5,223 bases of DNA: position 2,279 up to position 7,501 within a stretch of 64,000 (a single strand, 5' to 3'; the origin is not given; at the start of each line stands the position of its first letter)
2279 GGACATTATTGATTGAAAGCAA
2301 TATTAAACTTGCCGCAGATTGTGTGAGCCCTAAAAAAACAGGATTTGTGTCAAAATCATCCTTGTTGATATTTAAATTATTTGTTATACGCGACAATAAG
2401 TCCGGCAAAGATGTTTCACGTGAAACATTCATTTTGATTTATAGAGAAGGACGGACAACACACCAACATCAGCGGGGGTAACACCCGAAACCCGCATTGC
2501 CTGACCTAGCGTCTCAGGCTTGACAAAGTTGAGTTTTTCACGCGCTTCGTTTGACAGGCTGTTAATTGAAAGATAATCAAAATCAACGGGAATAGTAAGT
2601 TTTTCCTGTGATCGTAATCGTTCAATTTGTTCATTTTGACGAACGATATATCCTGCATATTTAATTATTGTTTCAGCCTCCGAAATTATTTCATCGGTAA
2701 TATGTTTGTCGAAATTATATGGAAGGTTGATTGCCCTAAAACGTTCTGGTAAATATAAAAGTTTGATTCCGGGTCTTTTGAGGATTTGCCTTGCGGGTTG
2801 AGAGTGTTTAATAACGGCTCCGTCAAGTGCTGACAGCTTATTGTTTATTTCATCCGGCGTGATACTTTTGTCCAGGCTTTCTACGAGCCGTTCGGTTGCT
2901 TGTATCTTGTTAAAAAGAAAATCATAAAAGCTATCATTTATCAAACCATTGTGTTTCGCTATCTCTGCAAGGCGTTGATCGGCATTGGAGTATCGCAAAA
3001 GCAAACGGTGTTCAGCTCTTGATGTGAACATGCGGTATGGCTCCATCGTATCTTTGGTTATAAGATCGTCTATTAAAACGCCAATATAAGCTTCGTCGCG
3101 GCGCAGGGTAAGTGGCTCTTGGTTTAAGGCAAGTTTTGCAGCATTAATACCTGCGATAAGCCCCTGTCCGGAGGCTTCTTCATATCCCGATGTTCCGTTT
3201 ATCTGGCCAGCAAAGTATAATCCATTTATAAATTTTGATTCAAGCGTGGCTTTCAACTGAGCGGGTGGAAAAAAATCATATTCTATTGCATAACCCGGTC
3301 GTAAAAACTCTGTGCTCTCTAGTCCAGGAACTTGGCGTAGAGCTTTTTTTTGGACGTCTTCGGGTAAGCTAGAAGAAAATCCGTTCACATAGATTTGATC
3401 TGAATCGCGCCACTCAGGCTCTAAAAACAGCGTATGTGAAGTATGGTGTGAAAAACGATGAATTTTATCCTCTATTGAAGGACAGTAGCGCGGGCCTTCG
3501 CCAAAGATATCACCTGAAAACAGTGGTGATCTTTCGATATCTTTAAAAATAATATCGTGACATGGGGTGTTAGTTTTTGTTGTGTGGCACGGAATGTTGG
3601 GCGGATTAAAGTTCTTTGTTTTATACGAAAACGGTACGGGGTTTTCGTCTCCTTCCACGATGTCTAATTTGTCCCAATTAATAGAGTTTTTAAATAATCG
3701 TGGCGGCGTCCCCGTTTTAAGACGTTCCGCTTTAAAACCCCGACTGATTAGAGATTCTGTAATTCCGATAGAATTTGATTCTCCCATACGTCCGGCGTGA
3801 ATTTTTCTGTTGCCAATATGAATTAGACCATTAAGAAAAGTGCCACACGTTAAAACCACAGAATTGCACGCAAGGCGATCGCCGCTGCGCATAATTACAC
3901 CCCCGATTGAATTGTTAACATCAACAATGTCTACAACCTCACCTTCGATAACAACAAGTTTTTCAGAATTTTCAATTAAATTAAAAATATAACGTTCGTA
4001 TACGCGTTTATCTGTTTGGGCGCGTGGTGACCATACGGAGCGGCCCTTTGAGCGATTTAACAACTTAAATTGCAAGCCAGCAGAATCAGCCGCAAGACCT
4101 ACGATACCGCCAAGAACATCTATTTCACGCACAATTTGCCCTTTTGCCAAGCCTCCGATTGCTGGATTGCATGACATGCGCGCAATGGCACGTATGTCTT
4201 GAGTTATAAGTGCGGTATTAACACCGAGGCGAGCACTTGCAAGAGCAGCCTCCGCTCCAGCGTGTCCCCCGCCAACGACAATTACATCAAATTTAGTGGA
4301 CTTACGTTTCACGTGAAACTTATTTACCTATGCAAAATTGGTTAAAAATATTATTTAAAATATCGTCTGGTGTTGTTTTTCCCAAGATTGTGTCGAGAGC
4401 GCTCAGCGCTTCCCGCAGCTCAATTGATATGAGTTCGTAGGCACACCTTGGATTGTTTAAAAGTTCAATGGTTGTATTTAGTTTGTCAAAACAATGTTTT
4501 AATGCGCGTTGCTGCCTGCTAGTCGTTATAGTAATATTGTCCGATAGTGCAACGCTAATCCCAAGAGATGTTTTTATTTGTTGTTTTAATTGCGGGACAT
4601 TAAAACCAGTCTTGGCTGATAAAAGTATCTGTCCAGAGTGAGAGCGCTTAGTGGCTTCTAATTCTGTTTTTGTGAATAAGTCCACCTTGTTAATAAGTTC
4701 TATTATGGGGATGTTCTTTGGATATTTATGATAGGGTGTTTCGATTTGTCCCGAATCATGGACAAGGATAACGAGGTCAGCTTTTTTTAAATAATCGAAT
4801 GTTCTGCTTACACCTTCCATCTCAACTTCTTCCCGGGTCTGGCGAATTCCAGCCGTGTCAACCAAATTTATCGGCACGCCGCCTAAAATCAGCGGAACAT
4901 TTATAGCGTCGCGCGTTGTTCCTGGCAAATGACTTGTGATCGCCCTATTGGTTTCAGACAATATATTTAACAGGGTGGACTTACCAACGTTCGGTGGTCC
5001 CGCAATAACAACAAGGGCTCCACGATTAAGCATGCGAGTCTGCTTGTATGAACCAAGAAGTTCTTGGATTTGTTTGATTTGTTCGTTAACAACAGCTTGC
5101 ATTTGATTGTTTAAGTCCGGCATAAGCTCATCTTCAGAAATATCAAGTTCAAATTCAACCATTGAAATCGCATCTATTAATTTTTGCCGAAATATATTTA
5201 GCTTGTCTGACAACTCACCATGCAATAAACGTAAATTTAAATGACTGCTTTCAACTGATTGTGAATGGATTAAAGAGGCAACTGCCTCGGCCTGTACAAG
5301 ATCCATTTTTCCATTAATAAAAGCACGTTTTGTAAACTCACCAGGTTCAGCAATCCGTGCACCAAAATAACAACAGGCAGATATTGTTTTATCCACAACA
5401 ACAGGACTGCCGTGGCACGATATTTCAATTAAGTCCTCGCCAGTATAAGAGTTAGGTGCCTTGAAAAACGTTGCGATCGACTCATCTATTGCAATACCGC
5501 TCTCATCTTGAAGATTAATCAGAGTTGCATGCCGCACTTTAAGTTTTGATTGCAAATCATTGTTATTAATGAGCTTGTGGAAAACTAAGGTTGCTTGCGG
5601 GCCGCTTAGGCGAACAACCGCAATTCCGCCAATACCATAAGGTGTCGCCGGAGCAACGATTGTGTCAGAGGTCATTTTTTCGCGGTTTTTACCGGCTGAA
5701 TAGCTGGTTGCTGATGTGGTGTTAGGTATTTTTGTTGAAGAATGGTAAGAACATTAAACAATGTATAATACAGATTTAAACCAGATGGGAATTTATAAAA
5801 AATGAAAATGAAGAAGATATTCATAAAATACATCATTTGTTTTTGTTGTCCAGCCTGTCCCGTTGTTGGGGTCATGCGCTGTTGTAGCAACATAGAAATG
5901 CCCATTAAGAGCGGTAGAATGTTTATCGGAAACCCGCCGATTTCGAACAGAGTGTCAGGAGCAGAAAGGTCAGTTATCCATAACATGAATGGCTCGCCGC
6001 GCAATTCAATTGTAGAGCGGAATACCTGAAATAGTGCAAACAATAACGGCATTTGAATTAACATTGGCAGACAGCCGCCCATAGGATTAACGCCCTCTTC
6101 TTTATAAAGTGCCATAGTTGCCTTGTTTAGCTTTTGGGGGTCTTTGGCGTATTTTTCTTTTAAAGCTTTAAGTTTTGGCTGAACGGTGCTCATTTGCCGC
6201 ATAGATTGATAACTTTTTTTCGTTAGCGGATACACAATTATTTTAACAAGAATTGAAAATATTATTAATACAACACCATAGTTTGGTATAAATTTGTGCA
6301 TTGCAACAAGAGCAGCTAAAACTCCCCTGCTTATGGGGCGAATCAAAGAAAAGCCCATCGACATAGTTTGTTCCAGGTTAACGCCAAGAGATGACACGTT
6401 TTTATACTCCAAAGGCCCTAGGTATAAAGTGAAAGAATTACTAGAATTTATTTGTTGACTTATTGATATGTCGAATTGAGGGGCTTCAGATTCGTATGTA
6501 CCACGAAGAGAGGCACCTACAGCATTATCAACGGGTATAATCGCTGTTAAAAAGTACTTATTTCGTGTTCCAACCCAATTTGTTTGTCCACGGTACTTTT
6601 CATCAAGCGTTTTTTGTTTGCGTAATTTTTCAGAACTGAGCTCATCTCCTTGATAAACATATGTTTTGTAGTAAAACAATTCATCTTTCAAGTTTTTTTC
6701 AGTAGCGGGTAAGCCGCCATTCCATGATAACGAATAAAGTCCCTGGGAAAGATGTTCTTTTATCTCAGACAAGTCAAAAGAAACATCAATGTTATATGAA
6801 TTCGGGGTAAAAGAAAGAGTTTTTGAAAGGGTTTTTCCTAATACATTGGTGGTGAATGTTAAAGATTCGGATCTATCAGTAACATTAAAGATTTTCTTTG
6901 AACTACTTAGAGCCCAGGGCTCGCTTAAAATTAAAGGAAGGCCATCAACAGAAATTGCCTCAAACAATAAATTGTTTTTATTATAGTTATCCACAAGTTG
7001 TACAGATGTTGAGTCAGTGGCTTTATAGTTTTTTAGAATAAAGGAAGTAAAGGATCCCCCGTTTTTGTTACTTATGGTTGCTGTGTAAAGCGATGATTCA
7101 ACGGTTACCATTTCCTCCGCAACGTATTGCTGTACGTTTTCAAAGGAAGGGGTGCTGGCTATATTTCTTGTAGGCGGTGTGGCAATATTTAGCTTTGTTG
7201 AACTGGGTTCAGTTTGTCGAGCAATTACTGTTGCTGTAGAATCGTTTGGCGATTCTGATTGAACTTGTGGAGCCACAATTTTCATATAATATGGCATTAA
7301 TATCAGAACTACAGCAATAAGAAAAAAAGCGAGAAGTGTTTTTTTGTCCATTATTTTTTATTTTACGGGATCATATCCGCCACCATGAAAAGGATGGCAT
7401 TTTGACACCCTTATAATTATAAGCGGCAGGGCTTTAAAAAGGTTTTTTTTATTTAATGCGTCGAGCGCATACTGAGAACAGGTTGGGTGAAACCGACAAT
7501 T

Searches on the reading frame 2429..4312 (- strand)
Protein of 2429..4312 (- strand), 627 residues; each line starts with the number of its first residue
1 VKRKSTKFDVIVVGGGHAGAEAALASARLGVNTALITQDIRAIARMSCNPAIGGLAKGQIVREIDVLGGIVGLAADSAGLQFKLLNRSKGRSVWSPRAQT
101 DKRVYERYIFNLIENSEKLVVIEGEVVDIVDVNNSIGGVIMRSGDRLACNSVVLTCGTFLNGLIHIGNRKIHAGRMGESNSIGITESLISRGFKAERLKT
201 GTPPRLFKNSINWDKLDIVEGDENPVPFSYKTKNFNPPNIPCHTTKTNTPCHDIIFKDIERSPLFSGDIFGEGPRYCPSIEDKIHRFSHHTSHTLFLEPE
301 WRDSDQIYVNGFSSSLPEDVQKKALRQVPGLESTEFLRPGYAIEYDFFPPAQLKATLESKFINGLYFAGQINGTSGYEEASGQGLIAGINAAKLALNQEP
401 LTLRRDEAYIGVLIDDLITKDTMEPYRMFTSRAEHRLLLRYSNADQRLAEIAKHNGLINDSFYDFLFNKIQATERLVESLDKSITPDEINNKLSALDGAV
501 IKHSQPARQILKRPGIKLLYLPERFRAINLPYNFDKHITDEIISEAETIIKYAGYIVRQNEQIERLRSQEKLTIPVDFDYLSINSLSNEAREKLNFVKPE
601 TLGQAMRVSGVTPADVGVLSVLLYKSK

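Call 53: search_protein_families(library=pfam, proteins=[window:2429-4312:-], max_evalue=0.0001)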
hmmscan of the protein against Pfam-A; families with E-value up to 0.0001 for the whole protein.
window:2429-4312:- (627 aa): 5 families
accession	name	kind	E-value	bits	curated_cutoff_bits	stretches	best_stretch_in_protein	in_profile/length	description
PF01134.28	GIDA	-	1.5e-151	505.3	22.1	1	9-398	1-390/391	Glucose inhibited division protein A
PF13932.14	SAM_GIDA_C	-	1.1e-23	83.2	27.1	1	564-619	1-56/57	tRNA modifying enzyme MnmG/GidA C-terminal helical bundle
PF21680.2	GIDA_C_1st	-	1.2e-10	42.4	24.7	1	463-560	4-96/96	tRNA modifying enzyme MnmG/GidA C-terminal helical domain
PF12831.13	FAD_oxidored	-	6e-08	32.8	27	1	9-179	1-165/416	FAD dependent oxidoreductase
PF07992.20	Pyr_redox_2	-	8.5e-05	22.5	26.1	0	8-52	1-46/291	Pyridine nucleotide-disulphide oxidoreductase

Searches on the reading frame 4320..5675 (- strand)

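Call 53: search_protein_families(library=pfam, proteins=[window:4320-5675:-], max_evalue=0.0001)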
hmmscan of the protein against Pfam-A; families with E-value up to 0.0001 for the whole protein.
window:4320-5675:- (451 aa): 6 families
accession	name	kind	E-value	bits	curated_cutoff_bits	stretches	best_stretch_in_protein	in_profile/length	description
PF12631.12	MnmE_helical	-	4.4e-44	151.6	40.1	1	126-448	1-211/211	MnmE helical domain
PF10396.14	TrmE_N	-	4.6e-39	133.7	29.8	1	5-123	1-117/117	GTP-binding protein TrmE N-terminus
PF01926.29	MMR_HSR1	-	3.5e-22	79.1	21.9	1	222-330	2-113/113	50S ribosome-binding GTPase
PF02421.24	FeoB_N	-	2.3e-10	40.6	27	1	222-314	3-94/156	Ferrous iron transport protein B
PF16897.10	MMR_HSR1_Xtn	-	1.3e-05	25.6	35.2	0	322-372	56-105/106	C-terminal region of MMR_HSR1 domain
PF03193.22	RsgA_GTPase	-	3.7e-05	24.1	30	0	211-250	98-137/174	RsgA GTPase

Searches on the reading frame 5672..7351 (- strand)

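Call 53: search_protein_families(library=pfam, proteins=[window:5672-7351:-], max_evalue=0.0001)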
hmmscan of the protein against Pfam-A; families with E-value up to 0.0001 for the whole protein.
window:5672-7351:- (559 aa): 2 families
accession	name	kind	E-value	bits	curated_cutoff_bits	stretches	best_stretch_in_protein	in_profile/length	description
PF02096.25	60KD_IMP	-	4.8e-62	209.2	35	1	358-543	1-161/163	60Kd inner membrane protein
PF14849.12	YidC_periplas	-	3.6e-24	86.6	24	1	82-334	2-272/283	YidC periplasmic domain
